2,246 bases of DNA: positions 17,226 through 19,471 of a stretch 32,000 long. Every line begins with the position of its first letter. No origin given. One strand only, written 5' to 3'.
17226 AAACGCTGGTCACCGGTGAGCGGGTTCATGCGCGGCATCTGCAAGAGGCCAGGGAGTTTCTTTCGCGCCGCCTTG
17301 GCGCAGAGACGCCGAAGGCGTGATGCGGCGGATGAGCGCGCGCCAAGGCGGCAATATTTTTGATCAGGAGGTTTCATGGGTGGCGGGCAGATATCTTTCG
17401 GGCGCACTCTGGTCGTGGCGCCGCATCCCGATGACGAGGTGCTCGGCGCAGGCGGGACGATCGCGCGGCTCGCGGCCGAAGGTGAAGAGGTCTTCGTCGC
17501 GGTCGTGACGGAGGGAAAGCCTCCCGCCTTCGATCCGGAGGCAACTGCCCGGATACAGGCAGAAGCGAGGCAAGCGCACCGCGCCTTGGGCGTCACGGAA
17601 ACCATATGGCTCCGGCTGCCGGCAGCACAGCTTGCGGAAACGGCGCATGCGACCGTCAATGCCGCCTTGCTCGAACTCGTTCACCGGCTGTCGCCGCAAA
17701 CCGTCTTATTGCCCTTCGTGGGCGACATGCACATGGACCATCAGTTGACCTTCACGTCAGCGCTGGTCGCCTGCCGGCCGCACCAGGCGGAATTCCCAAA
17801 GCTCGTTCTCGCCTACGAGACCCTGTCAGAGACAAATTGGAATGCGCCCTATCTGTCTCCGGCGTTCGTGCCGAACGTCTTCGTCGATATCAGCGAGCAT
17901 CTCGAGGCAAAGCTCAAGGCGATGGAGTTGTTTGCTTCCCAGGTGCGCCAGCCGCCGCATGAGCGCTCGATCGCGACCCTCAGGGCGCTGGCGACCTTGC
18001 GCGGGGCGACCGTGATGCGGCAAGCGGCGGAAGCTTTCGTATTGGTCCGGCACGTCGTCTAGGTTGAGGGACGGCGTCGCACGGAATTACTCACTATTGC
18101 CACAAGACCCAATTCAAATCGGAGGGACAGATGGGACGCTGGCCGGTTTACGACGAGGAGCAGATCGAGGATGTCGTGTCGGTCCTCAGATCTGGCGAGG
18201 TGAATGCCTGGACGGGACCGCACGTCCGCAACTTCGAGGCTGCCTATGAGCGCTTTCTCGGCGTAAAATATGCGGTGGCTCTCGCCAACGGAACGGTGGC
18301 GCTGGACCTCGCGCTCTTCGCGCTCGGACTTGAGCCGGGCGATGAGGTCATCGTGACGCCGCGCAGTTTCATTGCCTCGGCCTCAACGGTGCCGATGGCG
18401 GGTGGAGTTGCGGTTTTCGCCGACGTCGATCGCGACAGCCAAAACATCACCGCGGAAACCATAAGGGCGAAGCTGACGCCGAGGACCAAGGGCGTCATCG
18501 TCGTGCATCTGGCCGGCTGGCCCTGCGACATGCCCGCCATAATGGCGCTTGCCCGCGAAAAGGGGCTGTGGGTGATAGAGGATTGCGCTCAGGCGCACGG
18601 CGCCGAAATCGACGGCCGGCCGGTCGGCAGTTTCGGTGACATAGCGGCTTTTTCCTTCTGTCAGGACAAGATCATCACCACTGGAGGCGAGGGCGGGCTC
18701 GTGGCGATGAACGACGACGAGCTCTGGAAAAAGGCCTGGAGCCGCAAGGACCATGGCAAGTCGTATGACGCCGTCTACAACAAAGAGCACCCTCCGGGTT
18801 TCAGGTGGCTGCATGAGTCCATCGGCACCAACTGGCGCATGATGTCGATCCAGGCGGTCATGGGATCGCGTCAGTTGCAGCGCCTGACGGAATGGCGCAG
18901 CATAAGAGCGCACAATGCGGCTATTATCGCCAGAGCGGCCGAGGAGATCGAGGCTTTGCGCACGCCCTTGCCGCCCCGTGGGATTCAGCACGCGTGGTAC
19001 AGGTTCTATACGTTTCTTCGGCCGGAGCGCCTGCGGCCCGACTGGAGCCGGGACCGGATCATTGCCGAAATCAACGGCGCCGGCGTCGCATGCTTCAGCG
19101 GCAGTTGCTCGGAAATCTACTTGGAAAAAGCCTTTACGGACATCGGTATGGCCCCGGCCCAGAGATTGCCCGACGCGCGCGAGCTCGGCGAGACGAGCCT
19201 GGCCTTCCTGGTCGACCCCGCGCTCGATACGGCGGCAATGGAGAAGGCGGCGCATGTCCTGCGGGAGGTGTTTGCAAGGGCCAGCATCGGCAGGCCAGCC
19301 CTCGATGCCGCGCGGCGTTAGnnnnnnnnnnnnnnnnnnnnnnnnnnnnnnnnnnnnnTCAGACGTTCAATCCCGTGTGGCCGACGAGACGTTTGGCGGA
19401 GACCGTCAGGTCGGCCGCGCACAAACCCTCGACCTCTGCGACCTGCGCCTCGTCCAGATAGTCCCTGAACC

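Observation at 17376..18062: N-deacetylase plus sulfotransferases, uronic-acid supply and a heparinase-I-like lyase suggest glycosaminoglycan-like (NDST-type) chemistry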

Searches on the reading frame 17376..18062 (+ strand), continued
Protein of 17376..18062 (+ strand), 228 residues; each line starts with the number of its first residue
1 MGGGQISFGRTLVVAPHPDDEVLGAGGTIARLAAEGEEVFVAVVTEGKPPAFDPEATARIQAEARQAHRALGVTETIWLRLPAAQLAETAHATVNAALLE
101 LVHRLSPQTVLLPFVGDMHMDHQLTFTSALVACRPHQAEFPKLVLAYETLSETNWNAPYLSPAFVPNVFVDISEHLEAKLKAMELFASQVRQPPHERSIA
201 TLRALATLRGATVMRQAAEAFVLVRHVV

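Call 85: fold_search(model_id=the predicted structure, library=pdb)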
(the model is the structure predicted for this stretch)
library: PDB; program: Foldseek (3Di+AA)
matches with E <= 10: 1460; with E <= 0.001: 48
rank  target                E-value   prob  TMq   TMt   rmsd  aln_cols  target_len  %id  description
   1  2ixd_B                2.0e-15  1.00  0.78  0.77   3.7       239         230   24  Crystal structure of the putative deacetylase BC1534 from Bacillus cereus (released 2007-07-17)
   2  8bgo_B                2.2e-15  1.00  0.76  0.65   4.1       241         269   26  N,N-diacetylchitobiose deacetylase from Pyrococcus chitonophagus with substrate N,N-diacetylchitobiose (released 2023-01-11)
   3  2ixd_A                2.7e-15  1.00  0.76  0.75   4.4       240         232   24  Crystal structure of the putative deacetylase BC1534 from Bacillus cereus (released 2007-07-17)
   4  8bgn_A                3.9e-15  1.00  0.76  0.66   3.8       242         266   27  N,N-diacetylchitobiose deacetylase from Pyrococcus chitonophagus (released 2023-01-11)
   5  8bgo_A                5.6e-15  1.00  0.76  0.65   4.1       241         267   26  N,N-diacetylchitobiose deacetylase from Pyrococcus chitonophagus with substrate N,N-diacetylchitobiose (released 2023-01-11)
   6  8bgo_C                5.9e-15  1.00  0.76  0.64   4.1       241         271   26  N,N-diacetylchitobiose deacetylase from Pyrococcus chitonophagus with substrate N,N-diacetylchitobiose (released 2023-01-11)
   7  4xm1_D                7.1e-15  1.00  0.76  0.67   4.0       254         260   23  N,N'-diacetylchitobiose deacetylase from Pyrococcus furiosus in the presence of cadmium (released 2015-06-10)
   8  4xm1_B                1.3e-14  1.00  0.78  0.69   3.7       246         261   23  N,N'-diacetylchitobiose deacetylase from Pyrococcus furiosus in the presence of cadmium (released 2015-06-10)
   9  4xm2_B                1.8e-14  1.00  0.76  0.68   3.8       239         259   23  N,N'-diacetylchitobiose deacetylase from Pyrococcus furiosus in the absence of cadmium (released 2015-06-10)
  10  3we7_A                2.1e-14  1.00  0.76  0.66   3.8       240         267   24  Crystal Structure of Diacetylchitobiose Deacetylase from Pyrococcus horikoshii (released 2014-05-07)
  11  4xm1_A                2.2e-14  1.00  0.75  0.65   3.7       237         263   24  N,N'-diacetylchitobiose deacetylase from Pyrococcus furiosus in the presence of cadmium (released 2015-06-10)
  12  6ull                  3.5e-14  1.00  0.77  0.77   4.1       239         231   22  BshB from Bacillus subtilis complexed with a substrate analogue (released 2020-01-08)
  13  4xm0_B                4.0e-14  1.00  0.75  0.68   3.7       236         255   24  N,N'-diacetylchitobiose deacetylase (SeMet derivative) from Pyrococcus furiosus in the absence of cadmium (released 2015-06-10)
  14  6p2t                  4.5e-14  1.00  0.77  0.76   4.1       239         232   22  BshB from Bacillus subtilis complexed with citrate (released 2020-01-08)
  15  3wl3_B                4.5e-14  1.00  0.76  0.66   3.8       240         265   24  N,N'-diacetylchitobiose deacetylase from Pyrococcus horikoshii (released 2014-05-07)
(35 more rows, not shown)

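Call 89: find_homologous_proteins(query=L072:10001-10654:+, max_evalue=1e-10)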
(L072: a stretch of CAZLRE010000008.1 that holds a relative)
Query L072:10001-10654:+ (218 aa): 3660 proteins with E <= 1e-10 among 3742 candidates; the best 120 are listed.
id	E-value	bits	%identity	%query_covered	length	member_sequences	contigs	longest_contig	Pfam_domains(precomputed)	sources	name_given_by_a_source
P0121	9.3e-143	491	100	100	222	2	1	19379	PF02585.23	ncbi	-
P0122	2.2e-111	389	77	100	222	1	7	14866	PF02585.23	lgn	-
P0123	4.7e-103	361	71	100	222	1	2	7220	PF02585.23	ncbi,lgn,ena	-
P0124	4.8e-89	316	65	100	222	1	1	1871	PF02585.23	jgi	-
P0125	3.1e-88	313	61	100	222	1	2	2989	PF02585.23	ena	-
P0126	1.5e-87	311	61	100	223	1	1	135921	PF02585.23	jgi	jgi:N-acetylglucosamine malate deacetylase 1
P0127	2.0e-87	310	62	100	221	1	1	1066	PF02585.23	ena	-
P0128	2.0e-87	310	63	100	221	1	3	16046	PF02585.23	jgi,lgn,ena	-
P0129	2.2e-87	310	62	100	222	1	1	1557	PF02585.23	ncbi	-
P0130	3.5e-87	309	61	100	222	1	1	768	PF02585.23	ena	-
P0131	5.8e-87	309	62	100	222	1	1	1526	PF02585.23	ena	-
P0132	6.3e-87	309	61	100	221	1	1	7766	PF02585.23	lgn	-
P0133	1.0e-86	308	61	100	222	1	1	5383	PF02585.23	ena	-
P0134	1.2e-86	308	62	100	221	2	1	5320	PF02585.23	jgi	jgi:LmbE family N-acetylglucosaminyl deacetylase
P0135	1.5e-86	307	62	100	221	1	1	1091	PF02585.23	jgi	jgi:LmbE family N-acetylglucosaminyl deacetylase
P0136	1.8e-86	307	61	100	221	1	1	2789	PF02585.23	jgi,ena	-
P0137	2.4e-86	307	61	100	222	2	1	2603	PF02585.23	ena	-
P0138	7.2e-86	305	61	100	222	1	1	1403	PF02585.23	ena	-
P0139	7.2e-86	305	61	100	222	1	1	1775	PF02585.23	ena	-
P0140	7.5e-86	305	61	100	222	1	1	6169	PF02585.23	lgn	-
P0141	8.4e-86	305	61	100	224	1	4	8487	PF02585.23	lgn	-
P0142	9.3e-86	305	60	100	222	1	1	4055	PF02585.23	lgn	-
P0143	9.7e-86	305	61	100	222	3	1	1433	PF02585.23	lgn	-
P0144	1.1e-85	305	61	100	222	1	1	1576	PF02585.23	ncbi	-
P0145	1.2e-85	305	59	98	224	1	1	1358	PF02585.23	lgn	-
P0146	1.3e-85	304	61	100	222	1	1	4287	PF02585.23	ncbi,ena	-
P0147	1.4e-85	304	60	100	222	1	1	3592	PF02585.23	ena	-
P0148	1.6e-85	304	61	100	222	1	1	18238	PF02585.23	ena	-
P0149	1.6e-85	304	59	100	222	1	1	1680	PF02585.23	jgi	jgi:LmbE family N-acetylglucosaminyl deacetylase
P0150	2.0e-85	304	62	100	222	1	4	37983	PF02585.23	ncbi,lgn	-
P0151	2.2e-85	304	61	100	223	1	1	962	PF02585.23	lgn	-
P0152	3.1e-85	303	63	99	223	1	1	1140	PF02585.23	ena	-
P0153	3.1e-85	303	61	100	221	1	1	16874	PF02585.23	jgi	jgi:LmbE family N-acetylglucosaminyl deacetylase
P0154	3.4e-85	303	61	100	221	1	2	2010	PF02585.23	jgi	-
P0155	4.1e-85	303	60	99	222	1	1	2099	PF02585.23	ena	-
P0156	4.6e-85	303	61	100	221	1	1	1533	PF02585.23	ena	-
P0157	5.0e-85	302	61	100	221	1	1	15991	PF02585.23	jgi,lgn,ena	-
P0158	5.4e-85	302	61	100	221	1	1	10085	PF02585.23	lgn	-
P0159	5.6e-85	302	61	100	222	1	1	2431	PF02585.23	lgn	-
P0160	6.0e-85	302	59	100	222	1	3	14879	PF02585.23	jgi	-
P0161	6.7e-85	302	60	100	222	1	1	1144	PF02585.23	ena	-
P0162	7.1e-85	302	61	100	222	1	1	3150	PF02585.23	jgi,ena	-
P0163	7.1e-85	302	60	100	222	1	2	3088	PF02585.23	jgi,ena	-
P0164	7.3e-85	302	60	100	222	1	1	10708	PF02585.23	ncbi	-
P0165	7.5e-85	302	60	100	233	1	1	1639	PF02585.23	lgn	-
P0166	1.4e-84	301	61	100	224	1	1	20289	PF02585.23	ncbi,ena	-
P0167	1.6e-84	301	58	100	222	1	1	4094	PF02585.23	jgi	-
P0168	1.7e-84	301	61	98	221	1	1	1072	PF02585.23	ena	-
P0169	1.8e-84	301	61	100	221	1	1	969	PF02585.23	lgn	-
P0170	1.8e-84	301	60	100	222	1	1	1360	PF02585.23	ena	-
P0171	3.1e-84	300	59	100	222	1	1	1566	PF02585.23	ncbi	-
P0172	3.8e-84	300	60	100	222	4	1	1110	PF02585.23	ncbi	-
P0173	4.0e-84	299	59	100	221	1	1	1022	PF02585.23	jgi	-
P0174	4.2e-84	299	60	99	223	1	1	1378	PF02585.23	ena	-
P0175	5.5e-84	299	61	100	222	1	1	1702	PF02585.23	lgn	-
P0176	5.6e-84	299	60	100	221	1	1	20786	PF02585.23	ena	-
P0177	5.9e-84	299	60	100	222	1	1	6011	PF02585.23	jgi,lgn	jgi:LmbE family N-acetylglucosaminyl deacetylase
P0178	6.6e-84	299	61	99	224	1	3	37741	PF02585.23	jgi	-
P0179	7.4e-84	299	59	100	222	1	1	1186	PF02585.23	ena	-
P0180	7.6e-84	299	61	100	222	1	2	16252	PF02585.23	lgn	-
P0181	7.7e-84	299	61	100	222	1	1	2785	PF02585.23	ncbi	-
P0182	8.1e-84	299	60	100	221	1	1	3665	PF02585.23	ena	-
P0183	9.4e-84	298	61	100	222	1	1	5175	PF02585.23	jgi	-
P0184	9.9e-84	298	61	100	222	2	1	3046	PF02585.23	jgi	-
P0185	1.1e-83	298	61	99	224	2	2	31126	PF02585.23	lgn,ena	-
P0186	1.1e-83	298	60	100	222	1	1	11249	PF02585.23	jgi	-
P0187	1.1e-83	298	60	100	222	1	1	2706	PF02585.23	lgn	-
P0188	1.2e-83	298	61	100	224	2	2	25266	PF02585.23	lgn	-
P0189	1.6e-83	298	60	100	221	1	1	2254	PF02585.23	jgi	-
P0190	1.6e-83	297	60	100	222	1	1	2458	PF02585.23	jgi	-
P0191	1.7e-83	297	60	100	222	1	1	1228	PF02585.23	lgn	-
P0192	1.8e-83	297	60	100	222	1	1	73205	PF02585.23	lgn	-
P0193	2.2e-83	297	61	100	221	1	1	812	PF02585.23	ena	-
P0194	2.2e-83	297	60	100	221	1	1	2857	PF02585.23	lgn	-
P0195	2.5e-83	297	59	100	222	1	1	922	PF02585.23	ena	-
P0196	2.8e-83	297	60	100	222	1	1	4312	PF02585.23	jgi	-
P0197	2.9e-83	297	58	100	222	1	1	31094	PF02585.23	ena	-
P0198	2.9e-83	297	61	99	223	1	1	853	PF02585.23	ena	-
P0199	3.0e-83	297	60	100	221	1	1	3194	PF02585.23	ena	-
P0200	3.1e-83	297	59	100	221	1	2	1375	PF02585.23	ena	-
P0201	3.3e-83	297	61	100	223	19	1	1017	PF02585.23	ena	-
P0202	3.3e-83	297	61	100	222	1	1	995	PF02585.23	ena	-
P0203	3.4e-83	296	61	100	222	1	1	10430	PF02585.23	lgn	-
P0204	3.4e-83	296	60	100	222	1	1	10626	PF02585.23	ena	-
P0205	3.6e-83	296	59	100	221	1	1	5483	PF02585.23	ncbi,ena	-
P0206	3.8e-83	296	60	100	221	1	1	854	PF02585.23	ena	-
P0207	4.5e-83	296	61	100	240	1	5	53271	PF02585.23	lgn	-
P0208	5.3e-83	296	58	99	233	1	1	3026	PF02585.23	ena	-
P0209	5.6e-83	296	58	100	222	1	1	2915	PF02585.23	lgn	-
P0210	5.7e-83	296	59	99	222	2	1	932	PF02585.23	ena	-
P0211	7.0e-83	295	62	99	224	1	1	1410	PF02585.23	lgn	-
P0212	8.5e-83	295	61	100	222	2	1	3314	PF02585.23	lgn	-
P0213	1.1e-82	295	60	100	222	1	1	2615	PF02585.23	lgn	-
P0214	1.1e-82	295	60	99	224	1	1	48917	PF02585.23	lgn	-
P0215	1.2e-82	295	59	100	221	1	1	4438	PF02585.23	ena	-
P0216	1.6e-82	294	60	100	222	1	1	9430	PF02585.23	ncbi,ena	-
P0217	1.6e-82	294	60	99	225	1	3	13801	PF02585.23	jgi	-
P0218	1.8e-82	294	60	100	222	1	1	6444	PF02585.23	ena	-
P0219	2.0e-82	294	59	100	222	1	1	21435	PF02585.23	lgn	-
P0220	2.2e-82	294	60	100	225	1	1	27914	PF02585.23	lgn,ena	-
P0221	3.5e-82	293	60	98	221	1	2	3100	PF02585.23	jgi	-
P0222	3.5e-82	293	60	99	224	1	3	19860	PF02585.23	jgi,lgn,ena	-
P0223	3.8e-82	293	59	98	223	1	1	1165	PF02585.23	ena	-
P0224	4.1e-82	293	61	100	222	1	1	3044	PF02585.23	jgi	jgi:LmbE family N-acetylglucosaminyl deacetylase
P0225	4.4e-82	293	59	100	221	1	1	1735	PF02585.23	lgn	-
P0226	4.7e-82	293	59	100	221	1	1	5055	PF02585.23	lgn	-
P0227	5.0e-82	293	59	100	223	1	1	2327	PF02585.23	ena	-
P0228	5.3e-82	293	59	100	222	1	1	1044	PF02585.23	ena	-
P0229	5.4e-82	293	58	100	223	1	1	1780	PF02585.23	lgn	-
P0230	5.7e-82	292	58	100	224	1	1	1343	PF02585.23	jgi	jgi:N-acetylglucosamine malate deacetylase 1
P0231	6.5e-82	292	59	99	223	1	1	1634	PF02585.23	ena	-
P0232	7.0e-82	292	59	100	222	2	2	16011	PF02585.23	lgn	-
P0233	7.3e-82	292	61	99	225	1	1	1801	PF02585.23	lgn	-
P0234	7.6e-82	292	59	99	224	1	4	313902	PF02585.23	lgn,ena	-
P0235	7.7e-82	292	59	98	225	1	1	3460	PF02585.23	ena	-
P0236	9.2e-82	292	59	100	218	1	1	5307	PF02585.23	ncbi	-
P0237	9.4e-82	292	59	100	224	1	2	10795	PF02585.23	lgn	-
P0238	1.0e-81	292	59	100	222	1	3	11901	PF02585.23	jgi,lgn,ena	-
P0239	1.0e-81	292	59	100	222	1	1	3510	PF02585.23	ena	-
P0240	1.8e-81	291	62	99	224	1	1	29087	PF02585.23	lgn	-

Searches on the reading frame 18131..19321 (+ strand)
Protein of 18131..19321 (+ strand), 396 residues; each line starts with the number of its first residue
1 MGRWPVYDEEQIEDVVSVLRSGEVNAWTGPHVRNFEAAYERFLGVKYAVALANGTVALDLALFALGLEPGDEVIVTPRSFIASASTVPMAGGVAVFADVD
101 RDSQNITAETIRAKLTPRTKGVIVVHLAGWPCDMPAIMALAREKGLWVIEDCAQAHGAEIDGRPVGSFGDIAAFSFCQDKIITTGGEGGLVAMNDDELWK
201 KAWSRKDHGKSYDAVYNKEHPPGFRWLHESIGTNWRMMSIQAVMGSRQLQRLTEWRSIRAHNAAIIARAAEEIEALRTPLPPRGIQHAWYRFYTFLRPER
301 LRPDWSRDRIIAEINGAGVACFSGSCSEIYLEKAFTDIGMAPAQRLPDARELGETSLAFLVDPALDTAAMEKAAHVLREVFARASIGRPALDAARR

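Call 3: search_protein_families(library=pfam, proteins=[window:18131-19321:+])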
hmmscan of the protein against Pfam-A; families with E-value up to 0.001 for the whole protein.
window:18131-19321:+ (396 aa): 4 families
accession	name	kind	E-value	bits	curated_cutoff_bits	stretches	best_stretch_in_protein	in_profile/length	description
PF01041.23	DegT_DnrJ_EryC1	-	5.5e-90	302.6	19.8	1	8-375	4-357/360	DegT/DnrJ/EryC1/StrS aminotransferase family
PF01212.27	Beta_elim_lyase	-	2.1e-08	34.3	27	1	30-276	32-268/288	Beta-eliminating lyase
PF00155.27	Aminotran_1_2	-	1.3e-05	25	19.7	1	18-125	29-153/361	Aminotransferase class I and II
PF00266.25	Aminotran_5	-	2.1e-05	24.2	21.5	1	36-157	49-181/371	Aminotransferase class-V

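Call 6: search_protein_families(library=ncbifam, proteins=[window:18131-19321:+], max_evalue=0.01)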
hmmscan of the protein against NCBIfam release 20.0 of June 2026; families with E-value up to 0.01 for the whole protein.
window:18131-19321:+ (396 aa): 24 families
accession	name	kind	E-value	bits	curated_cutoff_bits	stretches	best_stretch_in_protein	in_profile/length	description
TIGR03588.1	PseC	equivalog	3.7e-63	213.7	423.5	1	8-381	10-380/380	UDP-4-amino-4,6-dideoxy-N-acetyl-beta-L-altrosamine transaminase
TIGR04181.1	NHT_00031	hypoth_equivalog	9e-52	176.1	420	1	5-319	6-320/359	LegC family aminotransferase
NF008658.2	PRK11658.1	equivalog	8.2e-51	172.8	631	1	5-320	10-319/379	UDP-4-amino-4-deoxy-L-arabinose aminotransferase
NF008687.0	PRK11706.1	equivalog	9.3e-49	166.1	375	1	7-303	9-303/375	dTDP-4-amino-4,6-dideoxygalactose transaminase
TIGR02379.1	ECA_wecE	subfamily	1.2e-44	152.6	434.85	1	26-302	27-303/376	dTDP-4-amino-4,6-dideoxy-D-glucose transaminase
NF011936.0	PRK15407.1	equivalog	2.2e-42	145.3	423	1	6-382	43-437/440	lipopolysaccharide biosynthesis protein RfbH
TIGR04427.1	PLP_DesI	equivalog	5.9e-37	127.7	650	1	2-380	24-382/390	dTDP-4-dehydro-6-deoxyglucose aminotransferase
NF005816.0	PRK07682.1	equivalog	3.7e-09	35.7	620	1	55-125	100-170/390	aminotransferase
NF004770.0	PRK06108.1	subfamily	8.7e-07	28.1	422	1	43-172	94-230/396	pyridoxal phosphate-dependent aminotransferase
NF006488.0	PRK08912.1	equivalog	4.3e-06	25.9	498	1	52-124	94-165/387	aminotransferase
NF002878.0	PRK03321.1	subfamily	1.4e-05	24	374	1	32-125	59-152/352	histidinol-phosphate transaminase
NF041364.1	GntC_guanitoxin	equivalog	2e-05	23.6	415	1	55-151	69-173/356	guanitoxin biosynthesis PLP-dependent (S)-gamma-hydroxy-L-arginine cyclodehydratase GntC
NF005817.0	PRK07683.1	equivalog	2.1e-05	23.4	575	1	54-126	98-169/387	aminotransferase A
NF006569.0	PRK09082.1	subfamily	5e-05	22.6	420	1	38-125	83-170/386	methionine aminotransferase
NF012025.0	PRK15481.1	equivalog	0.00015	20.6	573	1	39-131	135-225/432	MocR-like B6 salvage transcription factor PtsJ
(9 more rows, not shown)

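Call 70: search_solved_structures(query=window:18131-19321:+, max_evalue=1e-30)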
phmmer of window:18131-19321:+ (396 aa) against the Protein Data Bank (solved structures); distinct sequences matched with E-value up to 1e-30: 37.
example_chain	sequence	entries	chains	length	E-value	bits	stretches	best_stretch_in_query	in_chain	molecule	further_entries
7l7x_AAA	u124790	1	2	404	4e-134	450.6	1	3-383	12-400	DegT/DnrJ/EryC1/StrS aminotransferase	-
3bn1_A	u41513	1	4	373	1.9e-49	171.8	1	28-319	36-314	Perosamine synthetase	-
3dr7_A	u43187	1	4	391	2.2e-49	171.6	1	28-319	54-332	Putative perosamine synthetase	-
3dr4_A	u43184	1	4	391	1.5e-48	168.9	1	28-319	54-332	Putative perosamine synthetase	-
8gyh_B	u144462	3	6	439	1.3e-47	165.8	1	3-294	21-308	DegT/DnrJ/EryC1/StrS family aminotransferase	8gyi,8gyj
7b0m_AAA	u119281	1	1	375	1e-46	162.8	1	15-256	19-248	Sugar aminotransferase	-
7b0d_A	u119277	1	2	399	4e-46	160.9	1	28-298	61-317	Glutamine--scyllo-inositol transaminase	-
1mdo_A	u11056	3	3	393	3.2e-44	154.6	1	5-334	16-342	ArnB aminotransferase | UDP-4-amino-4-deoxy-L-arabinose--oxoglutarate aminotransferase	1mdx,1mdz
4oca_A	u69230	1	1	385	1.9e-43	152.1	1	5-331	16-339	UDP-4-amino-4-deoxy-L-arabinose--oxoglutarate aminotransferase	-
1b9h_A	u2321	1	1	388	6.5e-43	150.3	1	3-343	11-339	PROTEIN (3-AMINO-5-HYDROXYBENZOIC ACID SYNTHASE)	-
1b9i_A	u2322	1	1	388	6.5e-43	150.3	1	3-343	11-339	PROTEIN (3-AMINO-5-HYDROXYBENZOIC ACID SYNTHASE)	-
8sng_A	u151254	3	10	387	3.1e-42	148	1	13-340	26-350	UDP-4-amino-4-deoxy-L-arabinose--oxoglutarate aminotransferase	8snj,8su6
4lc3_A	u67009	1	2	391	1.2e-41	146.1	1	5-249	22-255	Putative UDP-4-amino-4-deoxy-l-arabinose--oxoglutarate aminotransferase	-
2c7t_A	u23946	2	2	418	1.9e-41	145.4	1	4-295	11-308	GLUTAMINE-2-DEOXY-SCYLLO-INOSOSE AMINOTRANSFERASE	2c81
5w71_A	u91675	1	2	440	2.3e-41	145.2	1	4-295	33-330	L-glutamine:2-deoxy-scyllo-inosose aminotransferase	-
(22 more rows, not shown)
